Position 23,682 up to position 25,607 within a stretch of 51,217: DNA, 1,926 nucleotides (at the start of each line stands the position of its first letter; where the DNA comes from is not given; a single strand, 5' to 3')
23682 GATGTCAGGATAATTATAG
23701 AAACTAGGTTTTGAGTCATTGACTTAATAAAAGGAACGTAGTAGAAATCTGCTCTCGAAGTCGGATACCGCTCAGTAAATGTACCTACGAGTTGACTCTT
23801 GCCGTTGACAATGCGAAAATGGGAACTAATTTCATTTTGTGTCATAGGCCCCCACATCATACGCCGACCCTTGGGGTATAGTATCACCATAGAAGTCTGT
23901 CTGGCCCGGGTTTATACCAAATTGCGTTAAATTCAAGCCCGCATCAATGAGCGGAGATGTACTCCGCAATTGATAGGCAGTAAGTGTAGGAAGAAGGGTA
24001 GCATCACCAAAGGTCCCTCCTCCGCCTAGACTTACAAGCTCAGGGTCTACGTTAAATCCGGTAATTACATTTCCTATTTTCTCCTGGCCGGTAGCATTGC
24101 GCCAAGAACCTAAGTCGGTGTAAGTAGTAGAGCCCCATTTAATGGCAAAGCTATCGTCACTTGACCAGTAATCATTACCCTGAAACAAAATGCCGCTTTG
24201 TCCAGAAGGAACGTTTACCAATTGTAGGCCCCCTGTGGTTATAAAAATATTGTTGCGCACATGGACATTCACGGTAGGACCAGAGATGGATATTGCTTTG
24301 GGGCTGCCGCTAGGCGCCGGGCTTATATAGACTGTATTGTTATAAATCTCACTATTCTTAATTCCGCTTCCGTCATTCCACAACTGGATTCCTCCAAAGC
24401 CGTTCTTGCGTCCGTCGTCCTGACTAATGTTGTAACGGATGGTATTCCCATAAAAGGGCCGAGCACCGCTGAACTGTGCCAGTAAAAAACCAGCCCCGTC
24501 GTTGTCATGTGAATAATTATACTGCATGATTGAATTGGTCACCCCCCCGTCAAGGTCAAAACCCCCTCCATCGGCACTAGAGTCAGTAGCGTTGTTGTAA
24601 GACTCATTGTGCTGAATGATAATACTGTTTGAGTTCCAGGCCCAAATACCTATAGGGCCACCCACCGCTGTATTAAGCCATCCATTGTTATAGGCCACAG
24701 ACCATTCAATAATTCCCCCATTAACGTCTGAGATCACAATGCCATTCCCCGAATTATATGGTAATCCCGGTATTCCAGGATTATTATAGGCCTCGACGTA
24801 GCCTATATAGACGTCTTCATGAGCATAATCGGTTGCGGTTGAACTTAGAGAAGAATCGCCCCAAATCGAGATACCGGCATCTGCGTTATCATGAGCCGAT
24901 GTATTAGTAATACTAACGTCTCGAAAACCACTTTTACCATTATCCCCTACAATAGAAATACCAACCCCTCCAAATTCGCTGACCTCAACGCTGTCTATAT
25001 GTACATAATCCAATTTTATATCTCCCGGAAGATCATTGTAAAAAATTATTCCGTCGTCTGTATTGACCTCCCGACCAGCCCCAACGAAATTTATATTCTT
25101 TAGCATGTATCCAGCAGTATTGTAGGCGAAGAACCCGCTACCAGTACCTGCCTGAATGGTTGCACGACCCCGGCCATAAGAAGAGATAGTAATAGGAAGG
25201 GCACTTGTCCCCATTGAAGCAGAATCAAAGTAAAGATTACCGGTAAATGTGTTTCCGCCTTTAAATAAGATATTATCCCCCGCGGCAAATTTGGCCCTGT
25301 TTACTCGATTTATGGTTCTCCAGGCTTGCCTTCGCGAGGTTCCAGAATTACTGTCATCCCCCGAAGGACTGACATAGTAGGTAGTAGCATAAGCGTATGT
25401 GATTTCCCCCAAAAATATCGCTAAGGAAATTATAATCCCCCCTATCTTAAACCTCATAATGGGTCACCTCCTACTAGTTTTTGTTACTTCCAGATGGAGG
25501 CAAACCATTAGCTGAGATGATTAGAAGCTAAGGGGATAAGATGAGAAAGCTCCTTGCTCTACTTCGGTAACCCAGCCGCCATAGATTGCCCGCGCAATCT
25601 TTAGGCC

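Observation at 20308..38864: Candidate undescribed system: ABC-exported, de-N-acetylated, methylated glycan with its own c-di-GMP-gated secreted glycanase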

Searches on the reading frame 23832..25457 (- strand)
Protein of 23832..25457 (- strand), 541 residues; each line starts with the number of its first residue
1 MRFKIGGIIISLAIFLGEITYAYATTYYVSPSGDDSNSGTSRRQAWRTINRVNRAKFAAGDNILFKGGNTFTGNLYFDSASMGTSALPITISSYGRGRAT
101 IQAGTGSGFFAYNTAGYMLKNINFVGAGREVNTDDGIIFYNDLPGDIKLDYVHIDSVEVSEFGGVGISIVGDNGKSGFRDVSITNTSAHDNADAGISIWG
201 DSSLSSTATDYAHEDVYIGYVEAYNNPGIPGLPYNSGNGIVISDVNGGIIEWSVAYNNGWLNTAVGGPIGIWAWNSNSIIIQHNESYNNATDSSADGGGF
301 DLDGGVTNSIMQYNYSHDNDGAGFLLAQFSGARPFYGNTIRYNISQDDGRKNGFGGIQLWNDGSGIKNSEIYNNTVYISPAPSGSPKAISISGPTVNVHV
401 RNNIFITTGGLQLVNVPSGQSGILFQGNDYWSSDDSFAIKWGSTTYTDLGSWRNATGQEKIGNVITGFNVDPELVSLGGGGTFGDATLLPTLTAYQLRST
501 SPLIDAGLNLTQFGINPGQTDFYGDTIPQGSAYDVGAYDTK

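Call 5: search_protein_families(library=pfam, proteins=[window:23832-25457:-], max_evalue=0.001)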
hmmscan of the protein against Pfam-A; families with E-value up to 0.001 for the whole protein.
window:23832-25457:- (541 aa): 0 families

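Call 12: find_encoding_contigs(protein=window:23832-25457:-, flank=10000, max_places=6)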
Protein window:23832-25457:- (541 aa): 1 contig read that carries it; 1 place shown.
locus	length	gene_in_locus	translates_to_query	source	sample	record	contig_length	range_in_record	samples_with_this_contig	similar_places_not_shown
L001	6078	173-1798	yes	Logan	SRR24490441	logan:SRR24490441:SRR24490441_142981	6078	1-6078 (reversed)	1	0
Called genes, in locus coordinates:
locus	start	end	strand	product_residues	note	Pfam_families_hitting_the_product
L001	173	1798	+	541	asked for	-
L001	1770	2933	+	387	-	PF00535:Glycos_transf_2, PF10111:Glyco_tranf_2_2 (faint), PF13641:Glyco_tranf_2_3, PF13632:Glyco_trans_2_3 (weak)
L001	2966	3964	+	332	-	PF20706:GT4-conflict (weak), PF00534:Glycos_transf_1, PF13692:Glyco_trans_1_4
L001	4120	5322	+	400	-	PF13439:Glyco_transf_4, PF13579:Glyco_trans_4_4, PF00534:Glycos_transf_1, PF13692:Glyco_trans_1_4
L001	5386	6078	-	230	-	?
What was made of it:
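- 22697..23890 (-): GT2f. It overlaps the 3' end of the hydrolase gene by 29-59 nt. The gene call on the public contig starts 29 nt inside the hydrolase gene (call 12).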

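Call 13: find_related_loci(query=window:23832-25457:-, collection=genome_contigs, flank=10000)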
Query window:23832-25457:- (541 aa) in genome_contigs; peptide patterns used: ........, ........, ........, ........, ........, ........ (x = any residue, [..] = any of these).
350 stretches matched a pattern; 257 encode a relative of the query (tblastn E <= 1e-3); the best 80 are kept; 79 distinct loci.
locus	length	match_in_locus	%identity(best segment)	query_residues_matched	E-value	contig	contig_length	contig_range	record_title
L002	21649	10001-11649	92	1-541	0e+0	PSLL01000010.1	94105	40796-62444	MAG: Candidatus Dadabacteria bacterium isolate ERB_12_1 NODE_28_length_94105_cov_4.219851, whole genome shotgun sequence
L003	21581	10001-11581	56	11-539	0e+0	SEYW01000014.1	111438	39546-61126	Methylolobus aquaticus strain FWC3 NODE_14_length_111438_cov_326.254658, whole genome shotgun sequence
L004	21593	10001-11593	51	9-538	4e-164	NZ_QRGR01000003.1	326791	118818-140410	Pontibacter diazotrophicus strain H4X Scaffold2_2, whole genome shotgun sequence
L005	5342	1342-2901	56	27-541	1e-164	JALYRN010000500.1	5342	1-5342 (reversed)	MAG: Myxococcota bacterium isolate MDV bin90 SD1454_NODE_6790_length_5342_cov_3.205369, whole genome shotgun sequence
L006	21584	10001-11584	50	1-539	2e-160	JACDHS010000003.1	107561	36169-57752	MAG: Verrucomicrobia bacterium isolate MGR_bin444 SD2911_NODE_11_length_107561_cov_2.257190, whole genome shotgun sequen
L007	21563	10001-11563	54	24-539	3e-159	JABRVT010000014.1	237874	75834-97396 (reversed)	MAG: Candidatus Brocadia sp. isolate MAG-01r c_000000000014, whole genome shotgun sequence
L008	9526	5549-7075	52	25-537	1e-159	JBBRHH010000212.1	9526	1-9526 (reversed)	MAG: Tepidisphaerales bacterium isolate Co_metawrap_2693 Cmw_2693_k141_18183159_length_9526_cov_6.0000, whole genome sho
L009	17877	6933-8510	52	9-539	2e-159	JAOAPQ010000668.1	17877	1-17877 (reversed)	MAG: Bryobacterales bacterium isolate RYN_18 scaffold_2420832, whole genome shotgun sequence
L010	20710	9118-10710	49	9-538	1e-158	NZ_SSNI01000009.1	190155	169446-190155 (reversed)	Pontibacter pamirensis strain TRT317 Scaffold9_1, whole genome shotgun sequence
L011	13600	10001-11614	50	1-536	5e-158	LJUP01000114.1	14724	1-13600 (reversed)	MAG: Bacteroides sp. SM23_62 WORSMTZ_8535, whole genome shotgun sequence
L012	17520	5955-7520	50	1-540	3e-157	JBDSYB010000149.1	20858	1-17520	MAG: Verrucomicrobiota bacterium isolate cluster1_bin.665 k127_8491749, whole genome shotgun sequence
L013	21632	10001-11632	49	4-540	5e-156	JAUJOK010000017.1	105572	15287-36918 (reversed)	MAG: Armatimonadaceae bacterium isolate YX3bin16 opera_contig_426, whole genome shotgun sequence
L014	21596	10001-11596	50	9-541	5e-156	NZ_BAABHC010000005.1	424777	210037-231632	Pontibacter saemangeumensis strain JCM 17926 sequence05, whole genome shotgun sequence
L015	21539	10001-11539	50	24-539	6e-154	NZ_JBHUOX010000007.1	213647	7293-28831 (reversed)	Pontibacter toksunensis strain KCTC 23984 spades_K_17_127_7, whole genome shotgun sequence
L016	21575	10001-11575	50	8-539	2e-152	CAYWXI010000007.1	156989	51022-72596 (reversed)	MAG TPA_asm: uncultured Bacteroidales bacterium isolate SRP167671_co1_176 genome assembly, contig: NODE_63_length_156989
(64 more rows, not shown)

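Call 17: find_homologous_proteins(query=window:23832-25457:-, max_evalue=1e-10)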
Query window:23832-25457:- (541 aa): 5464 proteins with E <= 1e-10 among 8000 candidates; the best 120 are listed.
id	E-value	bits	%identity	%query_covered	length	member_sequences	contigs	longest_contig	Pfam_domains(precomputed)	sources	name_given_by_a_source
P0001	0.0e+0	1209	100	100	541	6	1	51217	-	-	-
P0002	7.8e-280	947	80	100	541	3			-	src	-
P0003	7.9e-277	938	79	100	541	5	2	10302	PF13229.13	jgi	jgi:hypothetical protein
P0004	2.0e-257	873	75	99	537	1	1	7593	PF13229.13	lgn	-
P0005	6.9e-242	822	70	98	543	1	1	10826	PF13229.13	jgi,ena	-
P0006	4.1e-235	800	69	98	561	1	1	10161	PF13229.13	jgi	jgi:hypothetical protein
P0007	2.3e-217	741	64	100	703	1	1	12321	PF02018.24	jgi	jgi:hypothetical protein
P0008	1.2e-213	729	63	98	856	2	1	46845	PF17957.8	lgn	-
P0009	3.3e-213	727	64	96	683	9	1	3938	PF02018.24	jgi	jgi:hypothetical protein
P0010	9.3e-211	719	62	99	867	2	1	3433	PF17957.8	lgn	-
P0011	9.3e-197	673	60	96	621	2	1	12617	-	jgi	-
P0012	1.1e-195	670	57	95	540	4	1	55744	PF13229.13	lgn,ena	-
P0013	4.0e-192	658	62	95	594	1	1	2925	PF13229.13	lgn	-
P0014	1.1e-190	653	60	96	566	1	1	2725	PF13229.13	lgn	-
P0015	2.2e-190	652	57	95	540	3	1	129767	PF13229.13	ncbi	ncbi:right-handed parallel beta-helix repeat-containing protein [Methylolobus aquaticus]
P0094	9.6e-161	554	52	96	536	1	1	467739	PF13229.13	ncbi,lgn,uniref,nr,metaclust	ncbi:right-handed parallel beta-helix repeat-containing protein [Thiocapsa marina]|uniref:PA14 domai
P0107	7.0e-159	548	51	100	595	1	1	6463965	PF13229.13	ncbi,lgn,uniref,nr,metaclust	ncbi:parallel beta-helix repeat-containing protein [Nostoc sp. NIES-3756]|uniref:right-handed parall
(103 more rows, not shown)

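Call 19: search_solved_structures(query=window:23832-25457:-, max_evalue=1, show_alignments=1)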
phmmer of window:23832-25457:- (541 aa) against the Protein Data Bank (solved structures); distinct sequences matched with E-value up to 1: 5.
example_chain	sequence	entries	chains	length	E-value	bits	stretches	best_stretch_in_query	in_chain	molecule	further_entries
7v6i_A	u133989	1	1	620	7.8e-23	84.1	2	245-538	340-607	Lacto-N-biosidase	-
7v6m_A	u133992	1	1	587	5.6e-21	78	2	23-128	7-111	Fibronectin type III domain-containing protein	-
5gqc_A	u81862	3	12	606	9.8e-19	70.6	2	20-97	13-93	Lacto-N-biosidase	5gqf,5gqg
24mr_A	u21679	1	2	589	5e-18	68.3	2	25-97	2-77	Lacto-N-biosidase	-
6kqs_A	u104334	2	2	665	2.1e-13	53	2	26-118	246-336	lacto-N-biosidase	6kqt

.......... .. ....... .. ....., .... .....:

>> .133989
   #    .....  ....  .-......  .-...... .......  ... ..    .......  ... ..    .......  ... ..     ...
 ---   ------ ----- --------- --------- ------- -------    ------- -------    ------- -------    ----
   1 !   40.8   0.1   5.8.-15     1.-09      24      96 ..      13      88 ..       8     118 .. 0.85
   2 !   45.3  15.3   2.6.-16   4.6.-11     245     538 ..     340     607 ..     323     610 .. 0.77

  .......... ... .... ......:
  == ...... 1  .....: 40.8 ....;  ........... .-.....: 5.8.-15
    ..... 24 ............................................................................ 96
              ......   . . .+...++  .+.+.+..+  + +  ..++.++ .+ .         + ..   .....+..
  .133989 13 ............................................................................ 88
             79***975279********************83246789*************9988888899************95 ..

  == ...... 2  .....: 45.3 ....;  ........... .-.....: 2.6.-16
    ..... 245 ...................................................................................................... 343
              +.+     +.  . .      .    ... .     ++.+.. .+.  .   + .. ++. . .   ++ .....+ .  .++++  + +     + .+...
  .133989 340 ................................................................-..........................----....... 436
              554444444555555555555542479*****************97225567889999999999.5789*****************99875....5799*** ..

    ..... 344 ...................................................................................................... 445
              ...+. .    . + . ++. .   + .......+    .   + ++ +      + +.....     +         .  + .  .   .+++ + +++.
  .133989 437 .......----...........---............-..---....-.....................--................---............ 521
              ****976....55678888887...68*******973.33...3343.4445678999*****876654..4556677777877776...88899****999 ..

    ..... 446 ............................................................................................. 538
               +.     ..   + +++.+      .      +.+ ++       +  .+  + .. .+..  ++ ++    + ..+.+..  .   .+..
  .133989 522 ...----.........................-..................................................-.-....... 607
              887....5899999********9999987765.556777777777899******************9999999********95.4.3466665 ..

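Call 24: search_solved_structures(query=A1, max_evalue=0.01, show_alignments=3)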
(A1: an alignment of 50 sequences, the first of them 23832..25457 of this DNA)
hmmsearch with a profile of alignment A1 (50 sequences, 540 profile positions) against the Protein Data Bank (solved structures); distinct sequences matched with E-value up to 0.01: 6.
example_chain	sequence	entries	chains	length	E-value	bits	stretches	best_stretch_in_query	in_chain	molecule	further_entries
7v6m_A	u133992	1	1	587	3e-35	124.8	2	19-110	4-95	Fibronectin type III domain-containing protein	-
7v6i_A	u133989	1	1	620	2.8e-33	118.3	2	16-108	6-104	Lacto-N-biosidase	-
5gqc_A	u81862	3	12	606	3.8e-30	107.9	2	17-96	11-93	Lacto-N-biosidase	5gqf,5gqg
24mr_A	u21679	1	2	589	1.3e-29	106.2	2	24-101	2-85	Lacto-N-biosidase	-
6kqs_A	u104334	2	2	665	8.8e-24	86.9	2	23-112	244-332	lacto-N-biosidase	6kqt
9rx2_A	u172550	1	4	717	0.0097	17.5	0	14-103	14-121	Parallel beta-helix repeat protein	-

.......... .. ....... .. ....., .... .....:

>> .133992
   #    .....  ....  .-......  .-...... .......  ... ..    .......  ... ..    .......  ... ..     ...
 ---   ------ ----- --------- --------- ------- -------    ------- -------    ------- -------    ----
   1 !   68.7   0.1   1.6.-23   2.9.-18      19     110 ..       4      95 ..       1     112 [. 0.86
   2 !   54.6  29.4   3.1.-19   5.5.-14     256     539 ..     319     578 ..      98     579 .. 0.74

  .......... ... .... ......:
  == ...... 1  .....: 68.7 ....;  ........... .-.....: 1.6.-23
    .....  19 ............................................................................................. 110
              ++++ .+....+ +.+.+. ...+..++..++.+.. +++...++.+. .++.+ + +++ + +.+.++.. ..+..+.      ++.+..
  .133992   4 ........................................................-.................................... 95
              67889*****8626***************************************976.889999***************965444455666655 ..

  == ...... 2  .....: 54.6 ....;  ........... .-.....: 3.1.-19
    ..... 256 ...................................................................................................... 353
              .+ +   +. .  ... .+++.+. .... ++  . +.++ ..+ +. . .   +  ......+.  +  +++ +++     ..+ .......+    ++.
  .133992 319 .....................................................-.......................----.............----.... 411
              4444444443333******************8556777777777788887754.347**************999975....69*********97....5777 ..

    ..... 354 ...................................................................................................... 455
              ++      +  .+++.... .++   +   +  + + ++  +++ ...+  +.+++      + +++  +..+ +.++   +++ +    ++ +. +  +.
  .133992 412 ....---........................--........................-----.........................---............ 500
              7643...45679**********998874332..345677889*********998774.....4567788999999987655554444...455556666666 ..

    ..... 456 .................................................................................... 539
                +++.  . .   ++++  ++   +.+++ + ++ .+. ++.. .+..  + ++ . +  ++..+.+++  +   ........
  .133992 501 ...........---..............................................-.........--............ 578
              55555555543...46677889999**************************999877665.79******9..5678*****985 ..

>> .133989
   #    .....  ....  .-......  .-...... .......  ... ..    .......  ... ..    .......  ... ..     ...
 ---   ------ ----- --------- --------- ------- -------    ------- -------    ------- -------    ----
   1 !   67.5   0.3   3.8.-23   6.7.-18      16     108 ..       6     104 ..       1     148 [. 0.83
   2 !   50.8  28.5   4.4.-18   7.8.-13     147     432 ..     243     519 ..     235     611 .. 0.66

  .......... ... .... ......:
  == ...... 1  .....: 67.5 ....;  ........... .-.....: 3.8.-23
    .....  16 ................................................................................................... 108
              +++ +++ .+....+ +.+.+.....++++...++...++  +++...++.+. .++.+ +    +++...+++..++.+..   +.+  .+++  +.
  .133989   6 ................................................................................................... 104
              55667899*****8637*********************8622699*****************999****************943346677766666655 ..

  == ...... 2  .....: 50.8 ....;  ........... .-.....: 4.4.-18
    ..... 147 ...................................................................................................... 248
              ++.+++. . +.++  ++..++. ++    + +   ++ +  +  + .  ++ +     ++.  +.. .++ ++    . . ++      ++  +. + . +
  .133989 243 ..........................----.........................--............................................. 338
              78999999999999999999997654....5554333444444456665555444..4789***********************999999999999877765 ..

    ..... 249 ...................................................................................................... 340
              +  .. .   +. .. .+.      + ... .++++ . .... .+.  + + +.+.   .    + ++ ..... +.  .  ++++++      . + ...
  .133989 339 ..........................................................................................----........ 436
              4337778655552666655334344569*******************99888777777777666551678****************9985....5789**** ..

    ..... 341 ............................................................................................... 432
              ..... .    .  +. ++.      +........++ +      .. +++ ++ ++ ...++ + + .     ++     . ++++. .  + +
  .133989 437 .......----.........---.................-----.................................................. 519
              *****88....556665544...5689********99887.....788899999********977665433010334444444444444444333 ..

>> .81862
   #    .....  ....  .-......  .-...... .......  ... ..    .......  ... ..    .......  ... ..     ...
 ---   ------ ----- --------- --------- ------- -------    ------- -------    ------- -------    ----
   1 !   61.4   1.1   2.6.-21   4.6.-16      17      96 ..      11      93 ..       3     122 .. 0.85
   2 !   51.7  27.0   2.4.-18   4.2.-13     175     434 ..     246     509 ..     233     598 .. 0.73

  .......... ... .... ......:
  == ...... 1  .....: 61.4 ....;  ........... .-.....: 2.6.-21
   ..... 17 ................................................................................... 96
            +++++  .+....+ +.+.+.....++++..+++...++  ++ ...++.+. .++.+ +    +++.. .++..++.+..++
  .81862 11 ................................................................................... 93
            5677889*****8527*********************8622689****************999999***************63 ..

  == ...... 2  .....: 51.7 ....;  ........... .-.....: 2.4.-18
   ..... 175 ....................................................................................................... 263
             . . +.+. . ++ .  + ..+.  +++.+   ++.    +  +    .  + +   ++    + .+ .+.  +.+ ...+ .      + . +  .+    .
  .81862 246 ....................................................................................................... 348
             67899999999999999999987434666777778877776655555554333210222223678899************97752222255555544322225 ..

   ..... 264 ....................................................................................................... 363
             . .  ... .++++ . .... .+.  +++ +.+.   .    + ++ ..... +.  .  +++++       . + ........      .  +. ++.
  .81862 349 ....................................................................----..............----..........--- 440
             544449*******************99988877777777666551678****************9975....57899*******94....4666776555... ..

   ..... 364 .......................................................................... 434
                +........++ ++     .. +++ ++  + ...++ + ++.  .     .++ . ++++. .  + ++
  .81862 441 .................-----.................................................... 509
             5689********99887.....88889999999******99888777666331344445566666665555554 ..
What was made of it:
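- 23832..25457 (-): Secreted GH136-like beta-helix glycosidase. Catalytic residues are D296 (acid/base) and D303 (nucleophile). phmmer against PDB gives 7.8e-23, and the family profile gives 3e-35, to GH136 lacto-N-biosidases (calls 19, 24).
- On GH136 glycoside hydrolases: Profile against PDB gives E = 3e-35 (call 24).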

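Call 26: search_protein_families(library=ncbifam, proteins=[window:23832-25457:-], max_evalue=0.001)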
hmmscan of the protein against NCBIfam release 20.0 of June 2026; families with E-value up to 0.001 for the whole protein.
window:23832-25457:- (541 aa): 2 families
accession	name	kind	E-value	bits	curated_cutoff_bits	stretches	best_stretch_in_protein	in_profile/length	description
NF047897.1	LctobiosidLnbX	equivalog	7.5e-23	80.4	2500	2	269-537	395-636/1498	lacto-N-biosidase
NF041518.1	choice_anch_Q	domain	2.5e-06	27.6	25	1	495-539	17-56/58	choice-of-anchor Q domain-containing protein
